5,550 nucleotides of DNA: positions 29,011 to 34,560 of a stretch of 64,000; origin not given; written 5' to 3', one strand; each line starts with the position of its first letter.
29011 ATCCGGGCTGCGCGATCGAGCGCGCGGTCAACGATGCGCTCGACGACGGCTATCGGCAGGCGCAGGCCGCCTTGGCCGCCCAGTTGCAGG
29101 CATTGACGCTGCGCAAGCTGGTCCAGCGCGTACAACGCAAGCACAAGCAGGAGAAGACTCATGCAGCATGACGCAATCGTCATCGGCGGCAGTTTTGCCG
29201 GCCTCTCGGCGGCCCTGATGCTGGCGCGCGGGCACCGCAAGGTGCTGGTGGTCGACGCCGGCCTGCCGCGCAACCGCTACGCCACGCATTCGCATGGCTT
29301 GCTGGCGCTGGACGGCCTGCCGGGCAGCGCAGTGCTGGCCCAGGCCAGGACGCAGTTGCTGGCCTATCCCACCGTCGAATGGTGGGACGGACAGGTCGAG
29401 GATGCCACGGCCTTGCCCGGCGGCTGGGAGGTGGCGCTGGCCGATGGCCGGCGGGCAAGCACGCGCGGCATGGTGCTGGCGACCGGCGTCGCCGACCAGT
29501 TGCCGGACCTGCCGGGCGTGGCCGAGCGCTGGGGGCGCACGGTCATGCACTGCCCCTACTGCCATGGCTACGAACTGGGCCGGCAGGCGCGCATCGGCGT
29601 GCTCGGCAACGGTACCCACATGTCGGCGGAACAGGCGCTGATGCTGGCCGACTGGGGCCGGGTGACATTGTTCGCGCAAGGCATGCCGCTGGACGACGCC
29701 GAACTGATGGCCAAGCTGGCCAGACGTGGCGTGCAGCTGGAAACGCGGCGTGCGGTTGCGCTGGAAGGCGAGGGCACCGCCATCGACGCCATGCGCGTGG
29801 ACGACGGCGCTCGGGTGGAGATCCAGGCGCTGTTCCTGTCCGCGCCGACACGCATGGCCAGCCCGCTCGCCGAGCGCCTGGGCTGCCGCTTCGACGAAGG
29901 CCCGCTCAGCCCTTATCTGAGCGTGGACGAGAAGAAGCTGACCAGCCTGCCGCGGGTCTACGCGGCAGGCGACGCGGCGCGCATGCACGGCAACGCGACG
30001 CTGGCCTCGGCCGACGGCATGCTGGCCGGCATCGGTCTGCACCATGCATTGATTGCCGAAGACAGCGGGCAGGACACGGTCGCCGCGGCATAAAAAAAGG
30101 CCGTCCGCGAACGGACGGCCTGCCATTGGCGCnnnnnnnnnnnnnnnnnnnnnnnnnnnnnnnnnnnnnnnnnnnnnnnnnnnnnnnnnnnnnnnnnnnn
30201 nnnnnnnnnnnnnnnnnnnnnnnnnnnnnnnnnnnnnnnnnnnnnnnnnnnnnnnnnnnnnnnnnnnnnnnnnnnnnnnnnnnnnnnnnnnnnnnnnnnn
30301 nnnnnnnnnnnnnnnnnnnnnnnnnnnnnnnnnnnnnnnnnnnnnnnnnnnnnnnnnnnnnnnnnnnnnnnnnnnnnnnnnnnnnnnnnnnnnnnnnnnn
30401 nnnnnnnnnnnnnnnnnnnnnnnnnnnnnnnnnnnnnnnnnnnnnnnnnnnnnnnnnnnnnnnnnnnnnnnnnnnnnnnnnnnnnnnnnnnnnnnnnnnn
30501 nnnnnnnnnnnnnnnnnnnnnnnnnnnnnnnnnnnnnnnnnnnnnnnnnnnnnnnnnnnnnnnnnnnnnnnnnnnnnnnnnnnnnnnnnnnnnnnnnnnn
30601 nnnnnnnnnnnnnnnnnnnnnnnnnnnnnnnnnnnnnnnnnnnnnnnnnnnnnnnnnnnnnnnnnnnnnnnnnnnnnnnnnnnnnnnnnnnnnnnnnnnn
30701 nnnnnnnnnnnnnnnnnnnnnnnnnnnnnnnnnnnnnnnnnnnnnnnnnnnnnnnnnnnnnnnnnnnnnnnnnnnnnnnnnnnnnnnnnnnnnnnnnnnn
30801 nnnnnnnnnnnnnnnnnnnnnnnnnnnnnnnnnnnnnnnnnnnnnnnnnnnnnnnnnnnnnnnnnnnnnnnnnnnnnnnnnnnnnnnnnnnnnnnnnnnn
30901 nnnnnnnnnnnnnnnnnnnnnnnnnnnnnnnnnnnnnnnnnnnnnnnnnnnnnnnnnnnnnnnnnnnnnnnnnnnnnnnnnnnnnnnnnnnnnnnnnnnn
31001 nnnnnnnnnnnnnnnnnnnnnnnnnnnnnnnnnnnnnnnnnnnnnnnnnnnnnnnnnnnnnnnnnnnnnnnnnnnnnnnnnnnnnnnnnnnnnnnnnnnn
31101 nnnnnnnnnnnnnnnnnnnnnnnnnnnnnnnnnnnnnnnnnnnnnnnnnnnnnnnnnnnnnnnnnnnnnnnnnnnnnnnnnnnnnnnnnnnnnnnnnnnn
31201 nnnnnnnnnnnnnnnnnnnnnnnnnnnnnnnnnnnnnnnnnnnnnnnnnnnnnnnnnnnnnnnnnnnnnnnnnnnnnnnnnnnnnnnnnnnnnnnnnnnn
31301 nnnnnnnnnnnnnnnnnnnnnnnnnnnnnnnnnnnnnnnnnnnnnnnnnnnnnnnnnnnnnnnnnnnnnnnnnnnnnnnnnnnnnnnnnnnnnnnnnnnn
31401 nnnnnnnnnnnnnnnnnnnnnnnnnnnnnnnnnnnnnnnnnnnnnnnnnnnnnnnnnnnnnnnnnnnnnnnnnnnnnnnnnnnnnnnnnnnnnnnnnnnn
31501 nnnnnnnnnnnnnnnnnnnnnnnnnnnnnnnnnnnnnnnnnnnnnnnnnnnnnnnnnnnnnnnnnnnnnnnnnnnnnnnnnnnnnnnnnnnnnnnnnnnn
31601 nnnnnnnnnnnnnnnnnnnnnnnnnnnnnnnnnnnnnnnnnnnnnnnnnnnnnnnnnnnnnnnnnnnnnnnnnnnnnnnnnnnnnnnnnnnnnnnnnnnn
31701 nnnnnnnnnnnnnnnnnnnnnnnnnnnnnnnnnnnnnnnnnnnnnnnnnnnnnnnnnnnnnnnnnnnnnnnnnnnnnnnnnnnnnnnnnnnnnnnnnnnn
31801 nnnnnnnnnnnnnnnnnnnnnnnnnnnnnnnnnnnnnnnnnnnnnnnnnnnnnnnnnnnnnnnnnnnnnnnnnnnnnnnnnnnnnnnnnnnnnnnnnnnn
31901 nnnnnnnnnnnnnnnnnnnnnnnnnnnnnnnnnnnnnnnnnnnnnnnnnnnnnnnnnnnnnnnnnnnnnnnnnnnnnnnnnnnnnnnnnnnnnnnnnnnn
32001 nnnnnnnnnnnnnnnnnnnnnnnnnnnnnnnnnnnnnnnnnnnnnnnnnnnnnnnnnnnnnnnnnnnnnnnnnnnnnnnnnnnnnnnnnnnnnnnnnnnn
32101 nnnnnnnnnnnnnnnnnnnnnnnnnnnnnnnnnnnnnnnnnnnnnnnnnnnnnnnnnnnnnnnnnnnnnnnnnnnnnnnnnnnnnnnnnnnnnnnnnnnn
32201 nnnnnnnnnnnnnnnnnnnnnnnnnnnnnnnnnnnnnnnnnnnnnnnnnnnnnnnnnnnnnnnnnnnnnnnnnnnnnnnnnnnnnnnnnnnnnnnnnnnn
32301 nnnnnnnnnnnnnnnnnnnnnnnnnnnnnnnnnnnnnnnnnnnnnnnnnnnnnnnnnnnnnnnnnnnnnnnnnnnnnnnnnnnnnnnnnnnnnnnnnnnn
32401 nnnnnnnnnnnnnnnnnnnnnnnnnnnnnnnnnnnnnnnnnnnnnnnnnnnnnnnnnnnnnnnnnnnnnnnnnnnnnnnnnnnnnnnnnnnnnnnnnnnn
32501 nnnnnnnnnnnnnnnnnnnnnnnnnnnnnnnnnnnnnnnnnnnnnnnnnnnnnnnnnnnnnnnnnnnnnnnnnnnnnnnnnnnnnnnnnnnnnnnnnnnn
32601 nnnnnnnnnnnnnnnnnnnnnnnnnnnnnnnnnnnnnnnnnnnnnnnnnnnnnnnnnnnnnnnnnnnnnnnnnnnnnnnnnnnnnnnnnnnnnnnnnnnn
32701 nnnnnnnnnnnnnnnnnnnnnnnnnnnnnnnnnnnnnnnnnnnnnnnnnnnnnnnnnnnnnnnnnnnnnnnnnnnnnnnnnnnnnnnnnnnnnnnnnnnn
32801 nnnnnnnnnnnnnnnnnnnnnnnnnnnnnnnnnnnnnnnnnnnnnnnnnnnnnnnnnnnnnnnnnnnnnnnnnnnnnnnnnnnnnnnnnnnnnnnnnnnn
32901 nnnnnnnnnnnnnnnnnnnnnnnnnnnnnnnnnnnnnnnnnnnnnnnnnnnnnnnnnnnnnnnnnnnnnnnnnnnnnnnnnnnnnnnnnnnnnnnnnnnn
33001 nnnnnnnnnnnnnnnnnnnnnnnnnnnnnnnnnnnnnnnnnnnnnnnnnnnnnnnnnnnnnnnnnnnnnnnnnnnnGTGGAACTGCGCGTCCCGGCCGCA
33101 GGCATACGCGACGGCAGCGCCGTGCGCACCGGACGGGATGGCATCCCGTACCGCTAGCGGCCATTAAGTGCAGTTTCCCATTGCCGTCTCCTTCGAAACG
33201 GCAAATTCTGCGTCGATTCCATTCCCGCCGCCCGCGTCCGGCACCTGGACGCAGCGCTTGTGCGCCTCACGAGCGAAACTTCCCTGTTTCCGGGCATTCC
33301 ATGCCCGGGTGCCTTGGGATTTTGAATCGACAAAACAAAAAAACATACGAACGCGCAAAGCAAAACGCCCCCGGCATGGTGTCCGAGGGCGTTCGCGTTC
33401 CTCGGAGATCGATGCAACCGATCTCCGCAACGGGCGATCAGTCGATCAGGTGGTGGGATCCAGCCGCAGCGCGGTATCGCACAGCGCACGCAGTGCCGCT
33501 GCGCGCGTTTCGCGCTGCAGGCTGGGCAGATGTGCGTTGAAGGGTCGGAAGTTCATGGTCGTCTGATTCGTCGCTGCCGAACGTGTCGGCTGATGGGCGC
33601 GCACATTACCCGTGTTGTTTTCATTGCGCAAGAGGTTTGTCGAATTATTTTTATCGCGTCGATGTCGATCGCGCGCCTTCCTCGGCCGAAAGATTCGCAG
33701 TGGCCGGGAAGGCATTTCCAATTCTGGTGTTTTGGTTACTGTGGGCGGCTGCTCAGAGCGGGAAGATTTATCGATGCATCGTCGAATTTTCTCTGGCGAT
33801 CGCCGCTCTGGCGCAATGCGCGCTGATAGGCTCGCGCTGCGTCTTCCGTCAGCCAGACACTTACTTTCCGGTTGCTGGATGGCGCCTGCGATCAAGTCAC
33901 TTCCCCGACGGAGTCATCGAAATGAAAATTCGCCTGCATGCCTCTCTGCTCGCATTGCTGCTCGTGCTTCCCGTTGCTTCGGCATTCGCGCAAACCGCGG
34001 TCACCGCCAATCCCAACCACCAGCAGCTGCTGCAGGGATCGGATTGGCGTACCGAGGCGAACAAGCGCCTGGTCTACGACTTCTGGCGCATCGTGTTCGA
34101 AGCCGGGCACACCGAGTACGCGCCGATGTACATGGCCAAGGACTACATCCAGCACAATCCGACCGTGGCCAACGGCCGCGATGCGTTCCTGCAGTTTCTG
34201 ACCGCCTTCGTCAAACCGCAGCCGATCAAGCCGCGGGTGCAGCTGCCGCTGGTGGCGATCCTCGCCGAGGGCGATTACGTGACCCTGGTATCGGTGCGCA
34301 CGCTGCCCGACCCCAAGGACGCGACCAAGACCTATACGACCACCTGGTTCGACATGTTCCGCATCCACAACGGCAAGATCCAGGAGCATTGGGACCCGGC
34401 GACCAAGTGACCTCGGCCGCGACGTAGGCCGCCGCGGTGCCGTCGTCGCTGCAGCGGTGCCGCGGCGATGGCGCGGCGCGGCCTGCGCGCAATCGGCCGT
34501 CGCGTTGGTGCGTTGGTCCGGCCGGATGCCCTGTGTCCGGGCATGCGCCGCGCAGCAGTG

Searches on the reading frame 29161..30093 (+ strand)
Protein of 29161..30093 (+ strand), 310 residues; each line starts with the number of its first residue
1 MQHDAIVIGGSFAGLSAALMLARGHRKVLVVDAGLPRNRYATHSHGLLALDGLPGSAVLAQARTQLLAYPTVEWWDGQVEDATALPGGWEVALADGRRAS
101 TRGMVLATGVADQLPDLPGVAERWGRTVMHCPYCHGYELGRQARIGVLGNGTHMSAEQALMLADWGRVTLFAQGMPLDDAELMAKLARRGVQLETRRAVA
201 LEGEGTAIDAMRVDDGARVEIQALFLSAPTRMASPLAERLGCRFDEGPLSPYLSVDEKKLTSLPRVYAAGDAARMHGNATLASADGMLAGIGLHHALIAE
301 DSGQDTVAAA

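Call 67: search_protein_families(library=pfam, proteins=[window:29161-30093:+], max_evalue=0.0001)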
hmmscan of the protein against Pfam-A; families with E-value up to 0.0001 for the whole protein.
window:29161-30093:+ (310 aa): 3 families
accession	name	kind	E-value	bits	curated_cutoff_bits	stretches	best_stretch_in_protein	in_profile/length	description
PF07992.20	Pyr_redox_2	-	6.2e-22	78.8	26.1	1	4-285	2-290/291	Pyridine nucleotide-disulphide oxidoreductase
PF01266.30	DAO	-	8.2e-06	26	27.9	1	4-228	1-202/353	FAD dependent oxidoreductase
PF00890.30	FAD_binding_2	-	4.7e-05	23.2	20.4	1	4-50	1-47/414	FAD binding domain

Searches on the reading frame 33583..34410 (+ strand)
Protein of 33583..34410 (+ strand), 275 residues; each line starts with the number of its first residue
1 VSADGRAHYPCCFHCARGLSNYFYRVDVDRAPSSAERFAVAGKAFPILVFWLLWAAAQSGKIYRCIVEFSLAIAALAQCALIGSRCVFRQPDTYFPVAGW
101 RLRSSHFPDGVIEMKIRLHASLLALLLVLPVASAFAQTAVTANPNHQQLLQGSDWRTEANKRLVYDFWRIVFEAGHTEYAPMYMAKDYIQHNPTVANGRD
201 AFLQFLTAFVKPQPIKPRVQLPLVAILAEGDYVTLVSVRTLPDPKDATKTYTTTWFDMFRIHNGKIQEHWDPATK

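Call 70: search_protein_families(library=pfam, proteins=[window:33583-34410:+], max_evalue=0.0001)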
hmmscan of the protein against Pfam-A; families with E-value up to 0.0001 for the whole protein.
window:33583-34410:+ (275 aa): 2 families
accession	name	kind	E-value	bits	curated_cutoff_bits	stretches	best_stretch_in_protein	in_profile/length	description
PF12680.13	SnoaL_2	-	9.2e-10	39.5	27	1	167-269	4-102/102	SnoaL-like domain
PF07366.18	SnoaL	-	2.4e-09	37.5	28.4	1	163-271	2-115/126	SnoaL-like polyketide cyclase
